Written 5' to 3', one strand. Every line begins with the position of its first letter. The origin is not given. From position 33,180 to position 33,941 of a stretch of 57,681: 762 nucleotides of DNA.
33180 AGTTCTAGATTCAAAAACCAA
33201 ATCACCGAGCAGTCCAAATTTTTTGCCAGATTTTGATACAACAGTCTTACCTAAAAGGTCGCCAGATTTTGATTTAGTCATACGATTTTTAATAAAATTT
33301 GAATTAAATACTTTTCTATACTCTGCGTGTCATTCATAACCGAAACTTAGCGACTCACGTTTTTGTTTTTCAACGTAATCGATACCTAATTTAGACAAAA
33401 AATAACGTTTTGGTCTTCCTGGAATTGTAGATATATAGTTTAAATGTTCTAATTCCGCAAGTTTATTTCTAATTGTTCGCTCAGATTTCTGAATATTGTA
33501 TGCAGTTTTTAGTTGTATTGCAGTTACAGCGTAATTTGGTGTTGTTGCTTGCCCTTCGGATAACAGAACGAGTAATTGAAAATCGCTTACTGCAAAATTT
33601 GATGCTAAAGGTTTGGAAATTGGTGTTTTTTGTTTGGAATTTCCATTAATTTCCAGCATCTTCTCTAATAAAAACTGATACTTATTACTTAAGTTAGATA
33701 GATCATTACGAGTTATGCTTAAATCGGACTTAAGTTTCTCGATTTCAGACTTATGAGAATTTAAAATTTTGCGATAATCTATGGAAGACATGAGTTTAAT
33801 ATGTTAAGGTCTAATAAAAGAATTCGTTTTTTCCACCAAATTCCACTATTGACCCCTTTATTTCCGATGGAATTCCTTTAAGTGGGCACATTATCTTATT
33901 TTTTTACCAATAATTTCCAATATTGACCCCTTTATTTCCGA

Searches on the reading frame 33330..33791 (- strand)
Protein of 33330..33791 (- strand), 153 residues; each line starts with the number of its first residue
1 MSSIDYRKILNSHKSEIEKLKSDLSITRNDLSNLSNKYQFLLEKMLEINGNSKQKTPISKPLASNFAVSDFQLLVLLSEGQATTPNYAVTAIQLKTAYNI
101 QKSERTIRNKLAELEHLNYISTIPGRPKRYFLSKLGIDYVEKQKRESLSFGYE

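Call 8: search_protein_families(library=pfam, proteins=[window:33330-33791:-], max_evalue=0.01)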
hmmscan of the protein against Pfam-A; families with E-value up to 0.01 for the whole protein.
window:33330-33791:- (153 aa): 0 families

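Call 12: search_protein_families(library=ncbifam, proteins=[window:33330-33791:-], max_evalue=1)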
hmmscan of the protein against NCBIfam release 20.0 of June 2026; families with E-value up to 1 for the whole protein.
window:33330-33791:- (153 aa): 3 families
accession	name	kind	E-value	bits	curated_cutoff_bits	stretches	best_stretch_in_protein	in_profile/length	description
TIGR01884.1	cas_HTH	subfamily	1.1e-05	24.9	60.2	1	97-136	163-202/202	CRISPR-associated CARF protein Csa3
TIGR00331.1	hrcA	equivalog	0.00019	21.2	197.2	1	92-121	25-54/338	heat-inducible transcriptional repressor HrcA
NF053609.1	Sul12a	equivalog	0.008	16.4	150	1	7-37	71-101/103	Sul12a family chromatin-organizing protein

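Call 14: search_solved_structures(query=window:33330-33791:-, max_evalue=10)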
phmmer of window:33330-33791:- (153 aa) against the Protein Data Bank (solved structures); distinct sequences matched with E-value up to 10: 8.
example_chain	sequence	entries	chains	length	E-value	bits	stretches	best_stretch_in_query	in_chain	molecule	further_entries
2wte_A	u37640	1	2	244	0.062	16.5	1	96-144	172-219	CSA3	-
6wxq_B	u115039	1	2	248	0.064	16.5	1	96-144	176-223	CRISPR-associated transcription factor Csa3 (Type I-A)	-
6w11_B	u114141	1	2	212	0.1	15.9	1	96-141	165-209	CRISPR locus-related putative DNA-binding protein Csa3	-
6j36_A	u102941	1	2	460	0.18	15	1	10-110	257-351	Enolase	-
3jva_A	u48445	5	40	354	0.42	13.8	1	66-122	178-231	Dipeptide Epimerase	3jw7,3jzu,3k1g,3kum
7tn1_F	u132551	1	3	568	1.6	12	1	8-61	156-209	Fusion glycoprotein F0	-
8fjg_A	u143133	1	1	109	3.5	10.9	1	7-48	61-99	H12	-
3fyd_A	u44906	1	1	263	3.9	10.7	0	4-43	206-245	Probable dimethyladenosine transferase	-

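Call 15: find_homologous_proteins(query=window:33330-33791:-, max_evalue=0.001)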
Query window:33330-33791:- (153 aa): 17 proteins with E <= 0.001 among 46 candidates.
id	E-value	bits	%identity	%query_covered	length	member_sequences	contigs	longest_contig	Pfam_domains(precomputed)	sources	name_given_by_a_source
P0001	1.3e-90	318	100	100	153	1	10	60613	-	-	-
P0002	7.1e-79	280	88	100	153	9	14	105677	-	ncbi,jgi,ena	-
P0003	2.7e-74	265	82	100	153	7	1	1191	-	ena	-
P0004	5.6e-74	264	82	100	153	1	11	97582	-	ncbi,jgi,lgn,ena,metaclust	metaclust:\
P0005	1.9e-72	259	80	100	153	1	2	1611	-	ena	-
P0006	3.0e-72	259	80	100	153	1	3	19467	-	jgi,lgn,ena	jgi:uncharacterized coiled-coil protein SlyX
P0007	3.4e-72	259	81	100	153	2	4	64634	-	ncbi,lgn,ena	-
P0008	4.8e-72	258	80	100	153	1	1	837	-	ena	-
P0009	1.8e-70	253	79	100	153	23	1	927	-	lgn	-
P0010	5.0e-68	245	78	100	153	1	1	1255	-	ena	-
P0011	9.7e-68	244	76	100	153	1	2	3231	-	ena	-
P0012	8.8e-66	238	76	100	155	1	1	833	-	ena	-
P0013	7.1e-52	193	84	71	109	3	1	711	-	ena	-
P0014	3.1e-49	184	82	70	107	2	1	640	-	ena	-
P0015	2.0e-38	149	55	95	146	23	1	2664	-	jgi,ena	-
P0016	7.8e-36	141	47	99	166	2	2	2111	-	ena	-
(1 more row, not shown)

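Call 16: find_encoding_contigs(protein=P0002, flank=10000, max_places=3)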
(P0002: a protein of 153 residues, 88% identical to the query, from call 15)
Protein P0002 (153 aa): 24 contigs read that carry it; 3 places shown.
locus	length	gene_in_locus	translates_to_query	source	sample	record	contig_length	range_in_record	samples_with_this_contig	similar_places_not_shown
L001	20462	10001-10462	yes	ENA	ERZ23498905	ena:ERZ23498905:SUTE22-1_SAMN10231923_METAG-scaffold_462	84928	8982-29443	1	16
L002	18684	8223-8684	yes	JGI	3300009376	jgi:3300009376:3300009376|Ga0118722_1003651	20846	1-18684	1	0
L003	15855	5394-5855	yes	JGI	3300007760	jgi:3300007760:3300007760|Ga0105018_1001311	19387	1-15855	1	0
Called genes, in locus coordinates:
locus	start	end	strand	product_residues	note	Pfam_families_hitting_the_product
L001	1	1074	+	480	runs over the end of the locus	PF00270:DEAD, PF04851:ResIII, PF21210:RNA_helicase_helical, PF00271:Helicase_C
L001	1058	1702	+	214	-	PF02732:ERCC4, PF12826:HHH_2 (weak), PF14520:HHH_5 (weak)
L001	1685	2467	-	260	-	PF04258:Peptidase_A22B (weak)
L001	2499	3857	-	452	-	PF00149:Metallophos, PF04042:DNA_pol_E_B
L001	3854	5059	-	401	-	PF01637:ATPase_2 (weak), PF13191:AAA_16 (weak), PF00270:DEAD (faint), PF00004:AAA (weak), PF13401:AAA_22, PF22606:Cdc6-ORC-like_ATPase_lid (weak), PF22703:Cdc6_lid, PF09079:WHD_Cdc6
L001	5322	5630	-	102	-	-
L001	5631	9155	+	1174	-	PF03833:PolC_DP2_N, PF24844:PolC_DP2_central, PF24846:PolC_DP2_cat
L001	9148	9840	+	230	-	PF01930:Cas_Cas4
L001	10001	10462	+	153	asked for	-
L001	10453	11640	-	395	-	PF01970:TctA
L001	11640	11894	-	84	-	PF05239:PRC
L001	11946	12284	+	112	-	PF01336:tRNA_anti-codon (weak)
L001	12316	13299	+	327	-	-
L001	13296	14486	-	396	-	PF01663:Phosphodiest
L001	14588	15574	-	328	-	PF00534:Glycos_transf_1, PF13692:Glyco_trans_1_4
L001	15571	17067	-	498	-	PF01943:Polysacc_synt, PF13440:Polysacc_synt_3, PF01554:MatE (weak)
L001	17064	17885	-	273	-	PF01075:Glyco_transf_9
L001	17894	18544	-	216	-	PF01728:FtsJ, PF02353:CMAS (faint), PF13489:Methyltransf_23, PF08241:Methyltransf_11, PF08242:Methyltransf_12, PF13649:Methyltransf_25, PF13847:Methyltransf_31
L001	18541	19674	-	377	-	PF13477:Glyco_trans_4_2, PF13439:Glyco_transf_4, PF13579:Glyco_trans_4_4, PF20706:GT4-conflict, PF00534:Glycos_transf_1, PF13692:Glyco_trans_1_4, PF13524:Glyco_trans_1_2 (weak)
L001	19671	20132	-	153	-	PF01467:CTP_transf_like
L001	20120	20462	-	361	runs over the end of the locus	PF01075:Glyco_transf_9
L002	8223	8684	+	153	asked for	-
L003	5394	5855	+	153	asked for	-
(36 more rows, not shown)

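Call 17: find_encoding_contigs(protein=P0004, flank=10000, max_places=3)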
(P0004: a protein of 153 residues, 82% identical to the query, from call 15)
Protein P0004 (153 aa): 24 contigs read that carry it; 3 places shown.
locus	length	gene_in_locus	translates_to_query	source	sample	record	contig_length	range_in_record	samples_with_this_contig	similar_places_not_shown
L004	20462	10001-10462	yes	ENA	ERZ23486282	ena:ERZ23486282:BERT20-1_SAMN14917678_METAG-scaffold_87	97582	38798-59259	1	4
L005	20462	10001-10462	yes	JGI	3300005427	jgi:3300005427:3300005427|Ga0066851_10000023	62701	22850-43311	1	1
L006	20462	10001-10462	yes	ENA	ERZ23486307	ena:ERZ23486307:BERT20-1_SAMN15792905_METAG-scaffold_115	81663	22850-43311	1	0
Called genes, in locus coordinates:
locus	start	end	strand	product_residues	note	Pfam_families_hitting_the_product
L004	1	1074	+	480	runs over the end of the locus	PF00270:DEAD, PF04851:ResIII, PF18766:SWI2_SNF2 (faint), PF21210:RNA_helicase_helical, PF00271:Helicase_C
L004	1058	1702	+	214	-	PF02732:ERCC4, PF12826:HHH_2 (weak), PF14520:HHH_5 (weak)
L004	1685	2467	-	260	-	PF06550:SPP (weak), PF04258:Peptidase_A22B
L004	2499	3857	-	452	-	PF00149:Metallophos, PF04042:DNA_pol_E_B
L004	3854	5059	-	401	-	PF01637:ATPase_2 (weak), PF13191:AAA_16 (weak), PF00270:DEAD (faint), PF00004:AAA (weak), PF13401:AAA_22, PF22606:Cdc6-ORC-like_ATPase_lid (weak), PF22703:Cdc6_lid, PF09079:WHD_Cdc6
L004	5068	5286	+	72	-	-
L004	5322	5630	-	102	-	-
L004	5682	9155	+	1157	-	PF03833:PolC_DP2_N, PF24844:PolC_DP2_central, PF24846:PolC_DP2_cat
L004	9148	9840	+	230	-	PF01930:Cas_Cas4, PF12705:PDDEXK_1 (weak)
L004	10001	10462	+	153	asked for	-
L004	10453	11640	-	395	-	PF01970:TctA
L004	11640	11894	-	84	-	PF05239:PRC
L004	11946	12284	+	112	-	-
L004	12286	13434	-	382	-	PF01266:DAO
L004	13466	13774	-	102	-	-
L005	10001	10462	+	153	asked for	-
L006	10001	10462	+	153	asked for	-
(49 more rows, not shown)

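Call 18: find_encoding_contigs(protein=P0007, flank=10000, max_places=2)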
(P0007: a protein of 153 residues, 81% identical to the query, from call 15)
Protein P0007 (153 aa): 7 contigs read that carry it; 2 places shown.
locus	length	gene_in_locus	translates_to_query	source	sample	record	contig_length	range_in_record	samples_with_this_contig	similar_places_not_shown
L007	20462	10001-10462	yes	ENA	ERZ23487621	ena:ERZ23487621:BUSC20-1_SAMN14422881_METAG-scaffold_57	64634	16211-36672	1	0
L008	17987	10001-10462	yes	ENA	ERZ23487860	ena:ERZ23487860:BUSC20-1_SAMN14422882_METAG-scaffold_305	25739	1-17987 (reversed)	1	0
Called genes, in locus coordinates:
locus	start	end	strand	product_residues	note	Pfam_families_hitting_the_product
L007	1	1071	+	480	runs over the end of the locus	PF00270:DEAD, PF04851:ResIII, PF18766:SWI2_SNF2 (faint), PF21210:RNA_helicase_helical (weak), PF00271:Helicase_C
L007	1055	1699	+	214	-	PF02732:ERCC4, PF12826:HHH_2 (faint), PF14520:HHH_5 (weak)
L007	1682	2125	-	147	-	PF06550:SPP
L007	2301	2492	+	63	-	-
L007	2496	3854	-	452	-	PF00149:Metallophos, PF04042:DNA_pol_E_B (weak)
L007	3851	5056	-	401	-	PF01637:ATPase_2 (weak), PF13191:AAA_16 (weak), PF00270:DEAD (faint), PF00004:AAA (weak), PF13401:AAA_22, PF22606:Cdc6-ORC-like_ATPase_lid (faint), PF22703:Cdc6_lid, PF09079:WHD_Cdc6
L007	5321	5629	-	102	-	-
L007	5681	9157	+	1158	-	PF03833:PolC_DP2_N, PF24844:PolC_DP2_central, PF24846:PolC_DP2_cat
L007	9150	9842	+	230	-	PF01930:Cas_Cas4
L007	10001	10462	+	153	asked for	-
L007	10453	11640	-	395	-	PF01970:TctA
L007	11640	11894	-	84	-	PF05239:PRC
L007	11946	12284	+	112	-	-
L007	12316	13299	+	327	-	-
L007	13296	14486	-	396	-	PF01663:Phosphodiest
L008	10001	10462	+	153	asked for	-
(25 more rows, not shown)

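Call 19: find_encoding_contigs(protein=P0015, flank=10000, max_places=2)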
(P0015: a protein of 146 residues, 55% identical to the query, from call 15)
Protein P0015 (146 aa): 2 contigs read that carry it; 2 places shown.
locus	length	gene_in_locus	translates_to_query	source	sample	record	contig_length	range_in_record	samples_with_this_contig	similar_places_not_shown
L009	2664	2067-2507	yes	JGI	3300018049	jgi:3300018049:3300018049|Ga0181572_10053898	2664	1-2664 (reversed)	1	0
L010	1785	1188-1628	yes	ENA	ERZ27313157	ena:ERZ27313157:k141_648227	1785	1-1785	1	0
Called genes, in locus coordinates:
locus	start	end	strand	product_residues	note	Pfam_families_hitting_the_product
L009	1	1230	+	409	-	?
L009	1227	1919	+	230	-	PF12705:PDDEXK_1 (weak), PF01930:Cas_Cas4 (weak)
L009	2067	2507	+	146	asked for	-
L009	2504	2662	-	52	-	?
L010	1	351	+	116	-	?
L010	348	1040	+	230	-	PF12705:PDDEXK_1 (weak), PF01930:Cas_Cas4 (weak)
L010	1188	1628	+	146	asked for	-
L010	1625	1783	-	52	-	?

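Call 20: find_encoding_contigs(protein=P0016, flank=10000, max_places=2)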
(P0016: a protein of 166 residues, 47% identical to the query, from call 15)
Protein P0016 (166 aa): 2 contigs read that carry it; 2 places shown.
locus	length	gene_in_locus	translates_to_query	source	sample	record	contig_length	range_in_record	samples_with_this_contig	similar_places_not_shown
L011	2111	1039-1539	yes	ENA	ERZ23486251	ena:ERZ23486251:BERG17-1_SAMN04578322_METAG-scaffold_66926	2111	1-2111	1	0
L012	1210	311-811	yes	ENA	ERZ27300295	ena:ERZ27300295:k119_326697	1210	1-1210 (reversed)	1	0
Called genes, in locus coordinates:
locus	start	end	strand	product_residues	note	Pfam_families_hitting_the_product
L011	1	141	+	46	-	?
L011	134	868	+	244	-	PF12705:PDDEXK_1 (weak), PF01930:Cas_Cas4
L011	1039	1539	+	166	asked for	-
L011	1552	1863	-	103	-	PF05239:PRC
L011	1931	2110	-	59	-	?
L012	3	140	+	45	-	?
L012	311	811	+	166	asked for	-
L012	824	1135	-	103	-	PF05239:PRC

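Call 21: find_encoding_contigs(protein=P0006, flank=10000, max_places=2)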
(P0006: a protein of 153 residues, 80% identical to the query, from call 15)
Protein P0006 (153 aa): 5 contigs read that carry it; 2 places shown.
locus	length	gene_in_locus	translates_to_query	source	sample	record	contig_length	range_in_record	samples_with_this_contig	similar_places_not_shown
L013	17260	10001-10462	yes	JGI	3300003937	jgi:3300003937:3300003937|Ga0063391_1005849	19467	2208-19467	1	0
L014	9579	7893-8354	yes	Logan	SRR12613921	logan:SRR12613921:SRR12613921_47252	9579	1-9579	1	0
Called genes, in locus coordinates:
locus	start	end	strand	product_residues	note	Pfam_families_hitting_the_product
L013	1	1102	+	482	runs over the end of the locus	PF00270:DEAD, PF04851:ResIII, PF21210:RNA_helicase_helical, PF00271:Helicase_C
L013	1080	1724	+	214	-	PF02732:ERCC4, PF00633:HHH (faint), PF12826:HHH_2 (weak), PF14520:HHH_5 (weak)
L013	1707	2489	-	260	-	PF06550:SPP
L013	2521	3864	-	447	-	PF00149:Metallophos, PF04042:DNA_pol_E_B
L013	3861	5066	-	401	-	PF01637:ATPase_2 (weak), PF13191:AAA_16 (weak), PF00270:DEAD (faint), PF00004:AAA (weak), PF13401:AAA_22, PF22606:Cdc6-ORC-like_ATPase_lid (weak), PF22703:Cdc6_lid, PF09079:WHD_Cdc6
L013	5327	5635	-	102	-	-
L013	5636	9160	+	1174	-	PF03833:PolC_DP2_N, PF24844:PolC_DP2_central, PF24846:PolC_DP2_cat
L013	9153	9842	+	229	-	PF01930:Cas_Cas4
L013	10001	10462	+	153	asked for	-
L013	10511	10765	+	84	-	PF05239:PRC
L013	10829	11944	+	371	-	PF00534:Glycos_transf_1, PF13692:Glyco_trans_1_4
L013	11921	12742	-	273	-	PF00483:NTP_transferase, PF12804:NTP_transf_3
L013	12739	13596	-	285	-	PF02826:2-Hacid_dh_C (weak), PF03721:UDPG_MGDP_dh_N, PF00984:UDPG_MGDP_dh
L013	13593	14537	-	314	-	PF01073:3Beta_HSD, PF01370:Epimerase, PF02719:Polysacc_synt_2, PF04321:RmlD_sub_bind, PF07993:NAD_binding_4 (weak), PF16363:GDP_Man_Dehyd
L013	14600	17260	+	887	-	?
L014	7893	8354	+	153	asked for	-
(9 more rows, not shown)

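Call 22: find_encoding_contigs(protein=P0011, flank=10000, max_places=2)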
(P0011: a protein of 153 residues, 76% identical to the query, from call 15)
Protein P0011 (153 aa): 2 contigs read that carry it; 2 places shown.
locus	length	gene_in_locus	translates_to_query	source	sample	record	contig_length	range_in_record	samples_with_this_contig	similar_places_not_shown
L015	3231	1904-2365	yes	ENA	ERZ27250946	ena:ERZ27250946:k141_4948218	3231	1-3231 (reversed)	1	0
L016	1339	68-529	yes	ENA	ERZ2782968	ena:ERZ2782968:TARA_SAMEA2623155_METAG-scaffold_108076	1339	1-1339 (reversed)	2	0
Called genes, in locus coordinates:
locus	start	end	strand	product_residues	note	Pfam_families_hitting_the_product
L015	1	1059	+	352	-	?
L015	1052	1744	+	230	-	PF01930:Cas_Cas4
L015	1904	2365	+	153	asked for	-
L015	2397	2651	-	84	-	PF05239:PRC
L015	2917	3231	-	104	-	?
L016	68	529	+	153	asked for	-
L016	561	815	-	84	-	PF05239:PRC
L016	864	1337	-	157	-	?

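Call 31: find_related_loci(query=A3, collection=metagenome_contigs, flank=3000)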
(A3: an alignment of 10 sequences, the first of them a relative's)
Query A3 (153 aa) in metagenome_contigs; peptide patterns used: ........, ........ (x = any residue, [..] = any of these).
263 stretches matched a pattern; 21 encode a relative of the query (tblastn E <= 1e-3); 21 distinct loci.
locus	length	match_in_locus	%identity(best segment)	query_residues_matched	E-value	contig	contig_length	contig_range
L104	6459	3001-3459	82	1-153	2e-83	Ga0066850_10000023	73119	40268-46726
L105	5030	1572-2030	82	1-153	2e-82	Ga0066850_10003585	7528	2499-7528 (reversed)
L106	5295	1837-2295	80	1-153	4e-81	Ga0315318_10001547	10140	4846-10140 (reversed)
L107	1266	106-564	75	1-153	2e-80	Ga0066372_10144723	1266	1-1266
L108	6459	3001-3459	80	1-153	3e-71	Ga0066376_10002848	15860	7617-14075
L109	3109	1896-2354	79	1-153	2e-71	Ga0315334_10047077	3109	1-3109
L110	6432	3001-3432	52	3-148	2e-44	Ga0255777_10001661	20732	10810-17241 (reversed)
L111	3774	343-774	52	4-149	9e-44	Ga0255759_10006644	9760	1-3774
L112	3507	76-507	48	4-149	1e-40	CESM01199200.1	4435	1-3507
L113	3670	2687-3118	48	4-149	4e-40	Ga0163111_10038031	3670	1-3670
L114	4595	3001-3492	45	7-150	2e-39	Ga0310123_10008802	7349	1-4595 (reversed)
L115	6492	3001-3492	44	7-150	6e-39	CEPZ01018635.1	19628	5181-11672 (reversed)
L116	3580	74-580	45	1-150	4e-39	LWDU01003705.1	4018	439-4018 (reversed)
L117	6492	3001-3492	44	7-150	6e-39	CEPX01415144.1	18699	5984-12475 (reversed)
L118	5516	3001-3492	43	7-150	2e-36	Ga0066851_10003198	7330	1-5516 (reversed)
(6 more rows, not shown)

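Call 42: predict_structure(alignment_id=A4)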
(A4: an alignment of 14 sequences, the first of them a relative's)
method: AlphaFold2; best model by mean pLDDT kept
length: 153 residues; sequences in the alignment: 14
mean_pLDDT: 77.0   pTM: 0.46
mean pLDDT of the five models: 77.0, 65.1, 61.2, 60.5, 58.5
residues with pLDDT >= 90: 22; 70-90: 99; 50-70: 11; < 50: 21
segments of 3 or more residues with pLDDT < 50: 50-66, 151-153
pLDDT, mean of each block of 10 residues (from residue 1): 73 89 92 91 70 38 51 82 81 81 85 88 83 87 75 45
secondary structure, 60 per line:
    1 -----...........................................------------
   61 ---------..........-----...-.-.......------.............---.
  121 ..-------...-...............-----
elements in order: H6-48 H70-79 H91-97 H104-116 E120-122 E130-132 H134-148

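Call 45: fold_search(model_id=the predicted structure, library=pdb)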
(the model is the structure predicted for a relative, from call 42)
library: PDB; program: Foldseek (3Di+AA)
matches with E <= 10: 1647; with E <= 0.001: 1
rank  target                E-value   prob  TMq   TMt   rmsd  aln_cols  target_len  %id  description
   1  6tey_MODEL_1_A        9.7e-04  1.00  0.41  0.71   2.9        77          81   22  Solution Structure of the DNA-binding TubR fragment from Clostridium Botulinum (released 2020-11-18)
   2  3m8e_B                1.0e-03  1.00  0.35  0.54   4.5        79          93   29  Protein structure of Type III plasmid segregation TubR (released 2010-07-07)
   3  4asn_A                1.1e-03  1.00  0.45  0.73   2.8        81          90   20  TubR from Bacillus megaterium pBM400 (released 2012-10-03)
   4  3m8f_A                1.4e-03  1.00  0.38  0.57   4.4        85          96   26  Protein structure of type III plasmid segregation TubR mutant (released 2010-07-07)
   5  3m8e_A                1.6e-03  1.00  0.36  0.52   4.5        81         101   28  Protein structure of Type III plasmid segregation TubR (released 2010-07-07)
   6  3m8f_B                1.7e-03  1.00  0.38  0.56   4.7        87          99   26  Protein structure of type III plasmid segregation TubR mutant (released 2010-07-07)
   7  2rdp                  2.0e-03  1.00  0.41  0.44  20.5       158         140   17  The structure of a MarR family protein from Bacillus stearothermophilus (released 2007-11-13)
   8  7wze_A                2.3e-03  1.00  0.40  0.39  16.1       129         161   18  Structure of Transcriptional regulator from Bacillus subtilis (strain 168) (released 2022-04-20)
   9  22oz_D                2.5e-03  1.00  0.42  0.39  18.7       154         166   16  Structural insights into HpaR-mediated recognition of hrpX and hrpG in Xanthomonas campestris pv. campestris (released 2026-03-11)
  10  1xma_B                2.5e-03  1.00  0.35  0.48   4.9        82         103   24  Structure of a transcriptional regulator from Clostridium thermocellum Cth-833 (released 2004-12-14)
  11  3m9a                  2.9e-03  1.00  0.39  0.61   3.9        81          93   25  Protein structure of type III plasmid segregation TubR (released 2010-07-07)
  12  8ylg_A                2.9e-03  1.00  0.35  0.34   4.7        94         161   21  Crystal structure of Burkholderia thailandensis MftR in complex with operator DNA (released 2024-11-13)
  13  8ylg_B                3.1e-03  1.00  0.35  0.34   4.7        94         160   21  Crystal structure of Burkholderia thailandensis MftR in complex with operator DNA (released 2024-11-13)
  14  4b8x_A                4.0e-03  1.00  0.44  0.48   2.0        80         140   14  Near atomic resolution crystal structure of Sco5413, a MarR family transcriptional regulator from Streptomyces coelico (released 2012-10-17)
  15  6pco_B                4.0e-03  1.00  0.42  0.47   3.6        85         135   18  Mechanism for regulation of DNA binding of Bordetella bronchiseptica BpsR by 6-hydroxynicotinic acid (released 2019-11-06)
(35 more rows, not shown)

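Call 58: search_protein_families(library=pfam, proteins=[window:33330-33791:-], max_evalue=1)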
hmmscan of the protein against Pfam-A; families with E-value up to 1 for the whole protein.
window:33330-33791:- (153 aa): 8 families
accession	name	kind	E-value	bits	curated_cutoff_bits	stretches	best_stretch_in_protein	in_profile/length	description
PF03863.18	Phage_mat-A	-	0.016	14.5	25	1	4-112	96-203/446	Phage maturation protein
PF08220.18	HTH_DeoR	-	0.023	14.9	21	0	102-120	26-44/57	DeoR-like helix-turn-helix domain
PF17082.10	Spc29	-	0.029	14.6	31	1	5-70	122-189/245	Spindle Pole Component 29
PF03444.21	HrcA_DNA-bdg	-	0.029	14.5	21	1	97-125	30-58/79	Winged helix-turn-helix transcription repressor, HrcA DNA-binding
PF08279.18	HTH_11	-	0.038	14.3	25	1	89-126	16-52/55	HTH domain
PF15898.10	PRKG1_interact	-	0.045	14.8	32.4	1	5-43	1-39/101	cGMP-dependent protein kinase interacting domain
PF13814.12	Replic_Relax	-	0.061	13.8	25.3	1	89-143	10-73/191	Replication-relaxation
PF10805.13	DUF2730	-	0.18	12.4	24.9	1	10-46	65-101/102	Protein of unknown function (DUF2730)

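Call 67: search_protein_families(library=pfam, proteins=[L001:10453-11640:-], max_evalue=0.001)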
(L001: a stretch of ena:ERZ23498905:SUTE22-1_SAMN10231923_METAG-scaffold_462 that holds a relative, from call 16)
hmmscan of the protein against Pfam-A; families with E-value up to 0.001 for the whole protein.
L001:10453-11640:- (395 aa): 1 family
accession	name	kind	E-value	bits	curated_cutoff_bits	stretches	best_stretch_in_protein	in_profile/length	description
PF01970.21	TctA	-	9.3e-42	143.5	28.9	1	9-383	5-422/423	Tripartite tricarboxylate transporter TctA family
